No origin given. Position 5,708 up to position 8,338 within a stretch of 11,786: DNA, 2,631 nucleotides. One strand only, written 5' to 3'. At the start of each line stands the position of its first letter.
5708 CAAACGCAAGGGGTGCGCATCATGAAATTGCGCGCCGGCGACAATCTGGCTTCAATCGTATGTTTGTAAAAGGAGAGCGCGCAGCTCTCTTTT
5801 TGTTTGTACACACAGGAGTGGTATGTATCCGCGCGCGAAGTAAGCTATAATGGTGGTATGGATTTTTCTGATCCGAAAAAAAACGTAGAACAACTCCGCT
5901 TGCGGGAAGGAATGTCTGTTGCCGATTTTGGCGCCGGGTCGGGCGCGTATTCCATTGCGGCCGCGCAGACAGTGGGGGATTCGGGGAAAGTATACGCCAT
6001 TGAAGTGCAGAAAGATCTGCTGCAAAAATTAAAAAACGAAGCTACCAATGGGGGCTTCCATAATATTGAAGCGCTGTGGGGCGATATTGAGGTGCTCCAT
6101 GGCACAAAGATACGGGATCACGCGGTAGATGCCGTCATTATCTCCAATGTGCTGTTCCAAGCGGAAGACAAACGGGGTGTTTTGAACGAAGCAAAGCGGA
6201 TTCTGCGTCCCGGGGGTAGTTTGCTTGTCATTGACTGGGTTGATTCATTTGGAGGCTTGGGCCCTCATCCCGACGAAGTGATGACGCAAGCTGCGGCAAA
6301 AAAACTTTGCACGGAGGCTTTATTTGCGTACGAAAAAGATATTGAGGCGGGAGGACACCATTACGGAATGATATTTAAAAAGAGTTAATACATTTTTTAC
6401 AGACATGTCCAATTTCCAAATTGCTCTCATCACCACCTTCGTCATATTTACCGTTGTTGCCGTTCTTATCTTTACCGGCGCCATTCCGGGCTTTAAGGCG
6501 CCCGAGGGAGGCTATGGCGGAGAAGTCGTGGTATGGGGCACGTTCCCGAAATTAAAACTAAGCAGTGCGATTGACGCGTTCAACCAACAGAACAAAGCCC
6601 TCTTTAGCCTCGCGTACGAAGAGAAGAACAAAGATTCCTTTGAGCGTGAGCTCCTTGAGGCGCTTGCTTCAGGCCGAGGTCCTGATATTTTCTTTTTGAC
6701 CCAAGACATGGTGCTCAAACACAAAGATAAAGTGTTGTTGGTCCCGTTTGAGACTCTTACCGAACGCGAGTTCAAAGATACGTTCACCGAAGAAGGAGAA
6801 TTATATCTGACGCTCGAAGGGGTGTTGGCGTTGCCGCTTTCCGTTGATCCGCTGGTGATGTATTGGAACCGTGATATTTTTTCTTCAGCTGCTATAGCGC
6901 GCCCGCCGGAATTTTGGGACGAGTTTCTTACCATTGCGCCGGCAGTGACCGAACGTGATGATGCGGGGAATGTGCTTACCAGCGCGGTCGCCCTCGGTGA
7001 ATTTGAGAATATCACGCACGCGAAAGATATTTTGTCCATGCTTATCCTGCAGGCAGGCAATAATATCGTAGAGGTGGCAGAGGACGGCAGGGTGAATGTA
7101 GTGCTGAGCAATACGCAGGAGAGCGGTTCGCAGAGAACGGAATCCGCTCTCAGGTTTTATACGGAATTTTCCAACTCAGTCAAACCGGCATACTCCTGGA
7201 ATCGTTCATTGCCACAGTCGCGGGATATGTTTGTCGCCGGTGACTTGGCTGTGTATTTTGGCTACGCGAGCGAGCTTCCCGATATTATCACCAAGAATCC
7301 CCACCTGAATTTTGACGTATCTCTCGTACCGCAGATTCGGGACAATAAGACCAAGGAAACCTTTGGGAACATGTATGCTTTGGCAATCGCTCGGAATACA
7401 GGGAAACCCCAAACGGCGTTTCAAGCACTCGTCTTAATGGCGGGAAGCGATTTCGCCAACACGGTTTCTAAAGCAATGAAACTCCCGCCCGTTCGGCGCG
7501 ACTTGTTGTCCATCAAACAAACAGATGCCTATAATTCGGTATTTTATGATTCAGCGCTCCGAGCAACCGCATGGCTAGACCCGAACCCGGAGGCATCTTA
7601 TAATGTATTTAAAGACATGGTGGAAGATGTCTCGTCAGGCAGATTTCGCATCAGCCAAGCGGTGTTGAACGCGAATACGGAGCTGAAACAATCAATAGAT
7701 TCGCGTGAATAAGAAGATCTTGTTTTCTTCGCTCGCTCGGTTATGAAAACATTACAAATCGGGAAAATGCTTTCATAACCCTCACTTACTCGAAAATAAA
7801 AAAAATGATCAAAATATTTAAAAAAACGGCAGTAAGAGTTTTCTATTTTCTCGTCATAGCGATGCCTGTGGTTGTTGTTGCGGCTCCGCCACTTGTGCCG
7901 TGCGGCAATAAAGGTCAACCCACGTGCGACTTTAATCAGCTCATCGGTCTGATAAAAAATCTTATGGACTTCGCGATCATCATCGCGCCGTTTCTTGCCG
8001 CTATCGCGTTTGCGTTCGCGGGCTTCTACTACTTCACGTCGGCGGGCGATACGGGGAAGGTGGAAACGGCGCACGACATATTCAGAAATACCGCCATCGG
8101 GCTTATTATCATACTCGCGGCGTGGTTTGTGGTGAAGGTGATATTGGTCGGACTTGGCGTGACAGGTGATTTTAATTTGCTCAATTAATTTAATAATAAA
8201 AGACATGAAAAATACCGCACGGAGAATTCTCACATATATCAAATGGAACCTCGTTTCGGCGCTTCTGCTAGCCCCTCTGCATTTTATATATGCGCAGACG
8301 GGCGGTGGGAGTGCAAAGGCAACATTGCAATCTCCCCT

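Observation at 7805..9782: Tandem array of five divergent paralogous small secreted two-TM proteins (T4SS VirB2/TrbC pilin-like)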

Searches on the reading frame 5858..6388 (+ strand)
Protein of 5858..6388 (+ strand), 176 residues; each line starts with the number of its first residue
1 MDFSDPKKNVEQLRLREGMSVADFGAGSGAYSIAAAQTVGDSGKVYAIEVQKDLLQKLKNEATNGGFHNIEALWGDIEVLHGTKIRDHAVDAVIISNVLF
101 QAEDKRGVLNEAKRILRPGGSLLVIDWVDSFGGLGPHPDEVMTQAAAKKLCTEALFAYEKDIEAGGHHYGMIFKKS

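Call 86: search_protein_families(library=ncbifam, proteins=[window:5858-6388:+], max_evalue=0.001)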
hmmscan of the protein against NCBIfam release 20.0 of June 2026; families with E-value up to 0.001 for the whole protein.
window:5858-6388:+ (176 aa): 41 families (the best 25 are shown)
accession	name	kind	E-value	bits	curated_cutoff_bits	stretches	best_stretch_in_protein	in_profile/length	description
NF008823.0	PRK11873.1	subfamily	3.2e-24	85.9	263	1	14-147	74-200/272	arsenite methyltransferase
NF047649.1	MTase_UXPK_star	exception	5.7e-17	61.6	460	1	15-128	75-185/283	methyltransferase/UXPK-star double selenoprotein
NF041537.1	ArsM_AhpD_UU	exception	9.1e-17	60.9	510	1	15-128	74-184/345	arsenite methyltransferase/AhpD domain selenoprotein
NF041536.1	ArsM_DUF2284_UU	exception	7.6e-16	57.5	575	1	15-128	74-184/459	arsenite methyltransferase/DUF2284 domain selenoprotein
TIGR02469.1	CbiT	equivalog_domain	2.4e-13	50.5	78.3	1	11-124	13-120/124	precorrin-6Y C5,15-methyltransferase (decarboxylating) subunit CbiT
NF001243.0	PRK00216.1-4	equivalog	2.1e-12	46.9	235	1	7-126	37-153/237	demethylmenaquinone methyltransferase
NF001240.0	PRK00216.1-1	equivalog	2.1e-12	46.6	378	1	10-127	56-171/251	bifunctional demethylmenaquinone methyltransferase/2-methoxy-6-polyprenyl-1,4-benzoquinol methylase UbiE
TIGR02752.1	MenG_heptapren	equivalog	2.6e-12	46.8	419.85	1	7-126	35-151/231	demethylmenaquinone methyltransferase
NF052510.1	methyltran_MpqE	exception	7.4e-12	45.2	335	1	7-127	36-154/234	methyl-plastoquinone biosynthesis methyltransferase MpqE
NF040538.1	methyl_ArsM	equivalog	4.9e-11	42.4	500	1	15-62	59-106/356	arsinothricin biosynthesis methyltransferase ArsM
NF043040.1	corrin_prot_MT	hypoth_equivalog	6.6e-11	42.1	180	1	12-128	36-151/216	corrinoid protein-associated methyltransferase CpaM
TIGR01934.1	MenG_MenH_UbiE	subfamily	8.9e-10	38.2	158.35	1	8-127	30-144/223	ubiquinone/menaquinone biosynthesis methyltransferase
NF010549.0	PRK13942.1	equivalog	1.6e-09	37.6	282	1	11-76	71-136/215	protein-L-isoaspartate O-methyltransferase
NF045667.1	MTase_DVU1556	equivalog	1.6e-09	37.5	155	1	8-129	13-124/213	DVU_1556 family methyltransferase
NF001556.0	PRK00377.1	equivalog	3.9e-09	36.6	238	1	11-126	34-144/198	cobalt-precorrin-6Y C(15)-methyltransferase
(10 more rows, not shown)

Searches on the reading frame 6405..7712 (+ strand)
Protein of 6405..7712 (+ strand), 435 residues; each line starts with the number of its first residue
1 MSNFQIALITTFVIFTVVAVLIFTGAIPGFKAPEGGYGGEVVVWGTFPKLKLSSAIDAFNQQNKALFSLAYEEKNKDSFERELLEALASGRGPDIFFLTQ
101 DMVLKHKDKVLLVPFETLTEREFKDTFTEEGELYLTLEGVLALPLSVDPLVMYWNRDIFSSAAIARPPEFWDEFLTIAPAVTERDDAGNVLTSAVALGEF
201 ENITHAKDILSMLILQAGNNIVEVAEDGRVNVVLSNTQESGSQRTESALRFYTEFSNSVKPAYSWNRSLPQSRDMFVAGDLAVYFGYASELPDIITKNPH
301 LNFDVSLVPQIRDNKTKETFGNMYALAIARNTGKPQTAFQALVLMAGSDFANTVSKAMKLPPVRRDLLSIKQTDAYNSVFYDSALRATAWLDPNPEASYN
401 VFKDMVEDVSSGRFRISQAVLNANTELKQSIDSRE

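Call 56: search_protein_families(library=pfam, proteins=[window:6405-7712:+], max_evalue=0.01)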
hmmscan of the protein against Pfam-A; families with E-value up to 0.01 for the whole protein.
window:6405-7712:+ (435 aa): 2 families
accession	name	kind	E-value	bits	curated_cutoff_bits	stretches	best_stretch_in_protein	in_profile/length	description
PF13416.11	SBP_bac_8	-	3.8e-18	66.7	27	1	55-370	2-268/279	Bacterial extracellular solute-binding protein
PF01547.30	SBP_bac_1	-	1.1e-16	62.2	26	1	77-347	34-302/307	Bacterial extracellular solute-binding protein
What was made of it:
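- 6405..7712 (+): Membrane-anchored, sugar-type solute-binding-protein-like gene (435 aa). It is the conserved upstream neighbour of the array. It is context here, and a functional link is unproven. SBP_bac_8 66.7 bits and SBP_bac_1 62.2 bits (call 56).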

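Call 85: search_solved_structures(query=window:6405-7709:+, max_evalue=0.001)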
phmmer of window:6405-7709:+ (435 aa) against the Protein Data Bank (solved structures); distinct sequences matched with E-value up to 0.001: 8.
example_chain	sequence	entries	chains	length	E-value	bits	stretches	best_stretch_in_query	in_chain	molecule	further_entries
4r9f_A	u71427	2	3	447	3.6e-07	32.7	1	81-392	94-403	MBP1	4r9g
8jbg_B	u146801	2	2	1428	1e-06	31.2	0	74-176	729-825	Neuromedin-K receptor (NK3R-pFastbac1) | NK3R-pFastbac1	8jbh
9vus_A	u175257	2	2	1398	1.3e-06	30.9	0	74-176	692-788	Soluble cytochrome b562,2-oxoglutarate receptor 1,Soluble cytochrome b562,2-oxoglutarate r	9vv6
4qrz_A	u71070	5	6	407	1.8e-06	30.4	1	55-183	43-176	ABC-TYPE SUGAR TRANSPORTER | ABC transporter, substrate binding protein (Sugar)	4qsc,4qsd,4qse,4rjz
1elj_A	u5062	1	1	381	0.00015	24.2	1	39-177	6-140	MALTODEXTRIN-BINDING PROTEIN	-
5u2p_A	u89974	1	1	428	0.00018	23.9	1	141-367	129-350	Sugar ABC transporter substrate-binding protein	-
3quf_A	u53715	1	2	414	0.00081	21.7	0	36-184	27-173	Extracellular solute-binding protein, family 1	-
5ci5_A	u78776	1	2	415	0.00092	21.5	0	75-347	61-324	Extracellular solute-binding protein family 1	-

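Call 86: search_protein_families(library=ncbifam, proteins=[window:6405-7712:+], max_evalue=0.001)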
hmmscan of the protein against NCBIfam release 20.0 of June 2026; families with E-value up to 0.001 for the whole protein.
window:6405-7712:+ (435 aa): 2 families
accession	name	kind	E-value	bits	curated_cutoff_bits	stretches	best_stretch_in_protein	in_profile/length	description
NF007011.0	PRK09474.1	equivalog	3.3e-05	22.9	291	1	75-179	65-163/396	maltose/maltodextrin ABC transporter substrate-binding protein MalE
NF053763.1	ABCarbgalBndGanS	equivalog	8.5e-05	21.5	700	1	40-231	40-215/420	galactooligosaccharide ABC transporter substrate-binding protein GanS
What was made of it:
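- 6405..7712 (+): Distantly MalE-like (calls 85, 86).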

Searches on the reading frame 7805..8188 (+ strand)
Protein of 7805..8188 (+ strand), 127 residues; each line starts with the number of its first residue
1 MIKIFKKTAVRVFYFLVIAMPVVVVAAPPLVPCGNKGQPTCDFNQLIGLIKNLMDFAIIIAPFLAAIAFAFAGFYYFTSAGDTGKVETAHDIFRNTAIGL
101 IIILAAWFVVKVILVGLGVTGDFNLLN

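Call 3: search_protein_families(library=pfam, proteins=[window:7805-8188:+], max_evalue=1)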
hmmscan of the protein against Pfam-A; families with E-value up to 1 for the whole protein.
window:7805-8188:+ (127 aa): 1 family
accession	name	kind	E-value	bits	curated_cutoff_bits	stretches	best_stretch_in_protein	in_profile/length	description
PF18895.5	T4SS_pilin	-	5.4e-09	36.4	26.6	1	48-113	7-71/71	Type IV secretion system pilin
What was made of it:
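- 7805..8188 (+): Pilin A (127 aa), class A. It has a leader of about 26 aa, then a mature N-terminus with a two-cysteine loop (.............), then the helical hairpin. PF18895 36.4 bits, above the 26.6 cut-off (call 3).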

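Call 4: search_protein_families(library=ncbifam, proteins=[window:7805-8188:+], max_evalue=1)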
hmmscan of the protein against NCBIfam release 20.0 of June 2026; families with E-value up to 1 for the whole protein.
window:7805-8188:+ (127 aa): 2 families
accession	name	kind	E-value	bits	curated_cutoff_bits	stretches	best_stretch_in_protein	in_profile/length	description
NF045849.1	ICE_MMCAP2_0565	equivalog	0.00012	21.7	40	1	47-114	10-77/80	Mbov_0395 family pilin-like conjugal transfer protein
TIGR04205.1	classIII_w_PIP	hypoth_equivalog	0.087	12.9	65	1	54-97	7-46/67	class III signal peptide domain-containing protein, archaeosortase D/PIP-CTERM system-associated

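Call 44: search_protein_families(library=phrogs, proteins=[window:7805-8188:+], max_evalue=0.1)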
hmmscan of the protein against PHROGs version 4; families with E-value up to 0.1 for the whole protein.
window:7805-8188:+ (127 aa): 0 families
